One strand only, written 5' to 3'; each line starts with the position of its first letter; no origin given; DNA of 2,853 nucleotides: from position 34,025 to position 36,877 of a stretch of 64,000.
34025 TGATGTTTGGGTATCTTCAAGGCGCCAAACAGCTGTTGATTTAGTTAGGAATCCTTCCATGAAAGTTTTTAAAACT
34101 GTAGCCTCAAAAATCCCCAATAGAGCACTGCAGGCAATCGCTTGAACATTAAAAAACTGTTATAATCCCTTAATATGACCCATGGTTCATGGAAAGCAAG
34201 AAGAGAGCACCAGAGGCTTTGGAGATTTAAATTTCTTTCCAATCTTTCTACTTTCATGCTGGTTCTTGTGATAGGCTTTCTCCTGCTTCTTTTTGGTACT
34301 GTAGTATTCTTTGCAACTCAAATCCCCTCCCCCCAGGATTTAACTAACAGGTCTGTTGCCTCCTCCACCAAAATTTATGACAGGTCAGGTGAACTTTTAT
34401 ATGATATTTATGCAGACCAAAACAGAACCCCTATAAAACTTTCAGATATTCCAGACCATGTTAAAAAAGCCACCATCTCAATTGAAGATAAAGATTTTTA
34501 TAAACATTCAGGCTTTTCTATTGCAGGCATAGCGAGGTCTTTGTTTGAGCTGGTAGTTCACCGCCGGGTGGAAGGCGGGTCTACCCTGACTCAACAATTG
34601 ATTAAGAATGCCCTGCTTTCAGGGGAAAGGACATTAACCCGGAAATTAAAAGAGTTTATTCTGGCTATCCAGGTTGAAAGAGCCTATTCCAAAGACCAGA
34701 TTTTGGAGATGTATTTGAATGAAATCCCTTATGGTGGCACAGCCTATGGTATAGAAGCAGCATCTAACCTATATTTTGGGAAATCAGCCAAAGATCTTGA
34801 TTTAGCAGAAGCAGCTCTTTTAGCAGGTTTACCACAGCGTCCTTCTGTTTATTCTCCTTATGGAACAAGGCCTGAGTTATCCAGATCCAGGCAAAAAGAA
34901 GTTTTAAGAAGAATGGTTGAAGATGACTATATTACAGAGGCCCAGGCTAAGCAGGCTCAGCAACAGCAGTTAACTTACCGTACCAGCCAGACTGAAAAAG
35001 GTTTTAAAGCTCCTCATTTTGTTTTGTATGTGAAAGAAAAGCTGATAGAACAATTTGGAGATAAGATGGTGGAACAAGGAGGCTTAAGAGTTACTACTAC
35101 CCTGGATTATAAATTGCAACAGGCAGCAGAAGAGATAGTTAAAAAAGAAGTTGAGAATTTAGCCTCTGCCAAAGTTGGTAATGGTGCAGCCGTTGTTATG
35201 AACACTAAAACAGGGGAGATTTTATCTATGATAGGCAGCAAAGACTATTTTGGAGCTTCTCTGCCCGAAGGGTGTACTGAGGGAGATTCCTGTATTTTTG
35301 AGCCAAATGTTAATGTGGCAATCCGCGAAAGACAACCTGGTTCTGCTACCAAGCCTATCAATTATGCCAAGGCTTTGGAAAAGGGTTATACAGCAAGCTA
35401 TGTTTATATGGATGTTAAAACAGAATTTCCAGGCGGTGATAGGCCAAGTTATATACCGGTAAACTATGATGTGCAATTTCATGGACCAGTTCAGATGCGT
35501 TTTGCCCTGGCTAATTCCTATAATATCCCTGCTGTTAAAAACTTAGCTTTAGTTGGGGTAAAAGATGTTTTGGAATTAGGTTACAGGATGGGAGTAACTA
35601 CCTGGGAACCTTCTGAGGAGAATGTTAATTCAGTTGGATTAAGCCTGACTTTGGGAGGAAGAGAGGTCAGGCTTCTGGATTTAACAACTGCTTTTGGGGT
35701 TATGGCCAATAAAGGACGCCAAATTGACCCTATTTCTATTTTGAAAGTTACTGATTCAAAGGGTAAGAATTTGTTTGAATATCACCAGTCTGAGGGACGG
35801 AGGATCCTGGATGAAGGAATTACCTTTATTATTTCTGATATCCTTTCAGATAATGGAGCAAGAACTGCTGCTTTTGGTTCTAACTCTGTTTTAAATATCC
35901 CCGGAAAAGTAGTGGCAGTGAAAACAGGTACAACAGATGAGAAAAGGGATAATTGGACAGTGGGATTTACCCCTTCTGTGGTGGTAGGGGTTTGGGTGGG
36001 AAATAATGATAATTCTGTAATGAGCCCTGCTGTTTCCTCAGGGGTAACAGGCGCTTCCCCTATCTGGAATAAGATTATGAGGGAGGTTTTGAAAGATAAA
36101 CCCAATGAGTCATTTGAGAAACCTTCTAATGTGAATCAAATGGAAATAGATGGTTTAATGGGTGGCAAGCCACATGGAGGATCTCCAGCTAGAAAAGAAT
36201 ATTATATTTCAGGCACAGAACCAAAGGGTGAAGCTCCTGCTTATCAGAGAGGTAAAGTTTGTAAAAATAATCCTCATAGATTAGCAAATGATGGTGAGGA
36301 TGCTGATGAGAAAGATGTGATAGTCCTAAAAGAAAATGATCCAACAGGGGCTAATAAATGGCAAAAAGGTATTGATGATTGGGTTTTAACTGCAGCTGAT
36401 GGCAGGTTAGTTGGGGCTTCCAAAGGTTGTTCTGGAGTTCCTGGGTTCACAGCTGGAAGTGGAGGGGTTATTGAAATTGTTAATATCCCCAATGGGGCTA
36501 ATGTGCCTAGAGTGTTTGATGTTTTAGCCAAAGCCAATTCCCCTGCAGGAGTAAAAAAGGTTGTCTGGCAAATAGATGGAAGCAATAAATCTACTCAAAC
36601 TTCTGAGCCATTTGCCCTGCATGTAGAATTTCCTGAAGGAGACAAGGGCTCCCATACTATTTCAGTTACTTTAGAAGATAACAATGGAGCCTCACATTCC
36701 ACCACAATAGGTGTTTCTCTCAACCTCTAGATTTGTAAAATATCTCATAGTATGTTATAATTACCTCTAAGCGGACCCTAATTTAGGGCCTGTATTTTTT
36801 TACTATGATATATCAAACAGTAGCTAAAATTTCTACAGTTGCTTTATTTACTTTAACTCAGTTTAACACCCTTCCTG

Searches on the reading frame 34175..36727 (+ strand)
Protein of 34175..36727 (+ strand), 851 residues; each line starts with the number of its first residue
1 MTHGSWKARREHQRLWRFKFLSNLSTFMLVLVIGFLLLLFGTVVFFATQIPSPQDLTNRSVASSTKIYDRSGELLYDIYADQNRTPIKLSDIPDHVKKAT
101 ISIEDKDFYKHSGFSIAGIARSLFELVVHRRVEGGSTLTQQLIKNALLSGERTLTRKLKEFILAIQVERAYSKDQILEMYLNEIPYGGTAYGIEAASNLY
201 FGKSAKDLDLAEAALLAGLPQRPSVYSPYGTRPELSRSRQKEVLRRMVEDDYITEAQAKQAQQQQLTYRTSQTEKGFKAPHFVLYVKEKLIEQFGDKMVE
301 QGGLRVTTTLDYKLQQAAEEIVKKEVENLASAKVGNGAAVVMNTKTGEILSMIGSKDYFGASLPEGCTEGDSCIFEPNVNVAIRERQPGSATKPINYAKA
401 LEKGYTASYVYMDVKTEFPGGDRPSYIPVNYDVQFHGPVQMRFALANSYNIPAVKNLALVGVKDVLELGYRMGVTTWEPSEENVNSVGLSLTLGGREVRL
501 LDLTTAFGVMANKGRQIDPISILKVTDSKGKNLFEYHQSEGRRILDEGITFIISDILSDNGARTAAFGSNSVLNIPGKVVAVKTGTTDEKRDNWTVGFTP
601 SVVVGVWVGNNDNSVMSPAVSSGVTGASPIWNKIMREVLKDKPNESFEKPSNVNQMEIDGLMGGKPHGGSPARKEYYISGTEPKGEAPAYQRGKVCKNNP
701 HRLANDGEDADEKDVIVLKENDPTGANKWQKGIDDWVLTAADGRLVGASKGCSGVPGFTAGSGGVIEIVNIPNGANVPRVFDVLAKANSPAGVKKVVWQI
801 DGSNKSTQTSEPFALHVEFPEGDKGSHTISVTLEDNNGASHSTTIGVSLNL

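Call 65: find_related_loci(query=window:34175-36727:+, collection=metagenome_contigs, flank=10000)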
Query window:34175-36727:+ (851 aa) in metagenome_contigs; peptide patterns used: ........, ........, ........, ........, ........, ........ (x = any residue, [..] = any of these).
600 stretches matched a pattern (row limit reached: there are more); 592 encode a relative of the query (tblastn E <= 1e-3); the best 80 are kept; 80 distinct loci.
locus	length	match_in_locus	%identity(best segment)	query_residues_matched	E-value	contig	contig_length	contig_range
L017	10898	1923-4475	79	1-851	0e+0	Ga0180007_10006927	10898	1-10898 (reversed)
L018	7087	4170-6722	81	1-851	0e+0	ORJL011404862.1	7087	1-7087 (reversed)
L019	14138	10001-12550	74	1-851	0e+0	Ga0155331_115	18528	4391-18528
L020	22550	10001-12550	74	1-851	0e+0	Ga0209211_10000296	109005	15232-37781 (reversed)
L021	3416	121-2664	75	2-849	0e+0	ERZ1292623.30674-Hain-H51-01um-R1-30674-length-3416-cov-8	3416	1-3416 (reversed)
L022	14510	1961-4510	75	1-851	0e+0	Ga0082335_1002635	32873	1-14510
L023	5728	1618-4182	68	1-851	0e+0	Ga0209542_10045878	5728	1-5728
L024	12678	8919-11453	67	11-851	0e+0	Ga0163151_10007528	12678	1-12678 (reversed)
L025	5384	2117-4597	70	17-851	0e+0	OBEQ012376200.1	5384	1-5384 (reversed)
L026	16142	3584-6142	76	1-851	0e+0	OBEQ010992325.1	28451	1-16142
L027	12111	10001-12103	70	12-711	0e+0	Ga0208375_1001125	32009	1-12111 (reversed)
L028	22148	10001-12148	54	20-737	0e+0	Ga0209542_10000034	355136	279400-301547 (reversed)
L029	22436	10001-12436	48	12-849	0e+0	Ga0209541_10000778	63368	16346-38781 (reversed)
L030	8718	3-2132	55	34-744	0e+0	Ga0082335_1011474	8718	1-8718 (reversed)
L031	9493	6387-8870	47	13-851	0e+0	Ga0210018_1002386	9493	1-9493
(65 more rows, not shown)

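Call 91: search_protein_families(library=pfam, proteins=[L026:2956-3264:+, L026:3230-3523:+, L024:8300-8566:+, L024:8535-8837:+, L020:9203-9871:-, L017:539-1495:-, L017:252-539:-, L022:1131-1763:-, L022:307-957:-, L024:6256-8133:-], max_evalue=0.01)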
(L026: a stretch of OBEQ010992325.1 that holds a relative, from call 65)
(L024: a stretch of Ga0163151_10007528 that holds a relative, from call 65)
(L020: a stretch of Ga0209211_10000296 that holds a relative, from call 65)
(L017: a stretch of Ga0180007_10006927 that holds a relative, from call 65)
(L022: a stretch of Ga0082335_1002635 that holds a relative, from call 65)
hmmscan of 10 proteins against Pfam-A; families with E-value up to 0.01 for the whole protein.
L026:2956-3264:+ (103 aa): 2 families
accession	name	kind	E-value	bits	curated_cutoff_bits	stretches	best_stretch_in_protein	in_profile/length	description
PF04221.18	RelB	-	2.5e-06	27.7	22.4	1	4-69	2-67/82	RelB antitoxin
PF19891.5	DUF6364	-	0.0021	19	27.3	1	9-55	8-41/70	Family of unknown function (DUF6364)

L026:3230-3523:+ (98 aa): 3 families
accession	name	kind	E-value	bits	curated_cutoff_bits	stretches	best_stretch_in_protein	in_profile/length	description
PF15738.11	YafQ_toxin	-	3e-08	34.3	30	1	12-97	7-87/88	Bacterial toxin of type II toxin-antitoxin system, YafQ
PF05016.21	ParE_toxin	-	0.0015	19.5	23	1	12-89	1-82/89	ParE toxin of type II toxin-antitoxin system, parDE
PF24732.2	ParE_like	-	0.0041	17.5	24.4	1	34-78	8-51/67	ParE-like toxin domain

L024:8300-8566:+ (89 aa): 0 families

L024:8535-8837:+ (101 aa): 3 families
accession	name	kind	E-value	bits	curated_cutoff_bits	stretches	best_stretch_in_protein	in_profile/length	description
PF15738.11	YafQ_toxin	-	5e-07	30.4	30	1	12-98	4-87/88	Bacterial toxin of type II toxin-antitoxin system, YafQ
PF05016.21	ParE_toxin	-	0.00083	20.3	23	1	11-96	1-87/89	ParE toxin of type II toxin-antitoxin system, parDE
PF24732.2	ParE_like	-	0.0022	18.4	24.4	1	50-81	23-53/67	ParE-like toxin domain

L020:9203-9871:- (223 aa): 6 families
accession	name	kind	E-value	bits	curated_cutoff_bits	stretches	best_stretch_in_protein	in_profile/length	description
PF00027.35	cNMP_binding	-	1e-13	51.5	27.5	1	28-114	2-88/89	Cyclic nucleotide-binding domain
PF13545.12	HTH_Crp_2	-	3.3e-13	49.8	27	1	147-220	4-69/70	Crp-like helix-turn-helix domain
PF13412.12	HTH_24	-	0.00066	19.7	21.9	1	173-203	17-47/48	Winged helix-turn-helix DNA-binding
PF00325.26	Crp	-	0.0012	18.9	21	1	172-203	1-32/32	Bacterial regulatory proteins, crp family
PF12802.13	MarR_2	-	0.0013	19.3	27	1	174-205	21-52/61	MarR family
PF25213.1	HVO_A0261_N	-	0.0094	16.2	35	0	174-204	25-55/86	HVO_A0261 N-terminal domain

L017:539-1495:- (319 aa): 2 families
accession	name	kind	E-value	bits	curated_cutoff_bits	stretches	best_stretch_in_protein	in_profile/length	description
PF13581.12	HATPase_c_2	-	9.6e-05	22.8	27.4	1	108-227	8-109/127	Histidine kinase-like ATPase domain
PF02518.31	HATPase_c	-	0.0072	17.2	26.4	0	130-180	4-52/111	Histidine kinase-, DNA gyrase B-, and HSP90-like ATPase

L017:252-539:- (96 aa): 1 family
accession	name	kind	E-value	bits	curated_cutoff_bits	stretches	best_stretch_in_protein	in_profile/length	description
PF14213.11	DUF4325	-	4.2e-14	52.5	23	1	23-82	5-64/64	STAS-like domain of unknown function (DUF4325)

L022:1131-1763:- (211 aa): 2 families
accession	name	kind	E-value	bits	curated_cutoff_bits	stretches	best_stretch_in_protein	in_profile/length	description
PF10026.15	DUF2268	-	3.7e-26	92.3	23.6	1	25-210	5-193/195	Predicted Zn-dependent protease (DUF2268)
PF18958.6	DUF5700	-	0.0011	18.9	25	1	79-186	122-247/283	Putative zinc dependent peptidase (DUF5700)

L022:307-957:- (217 aa): 0 families

L024:6256-8133:- (626 aa): 0 families
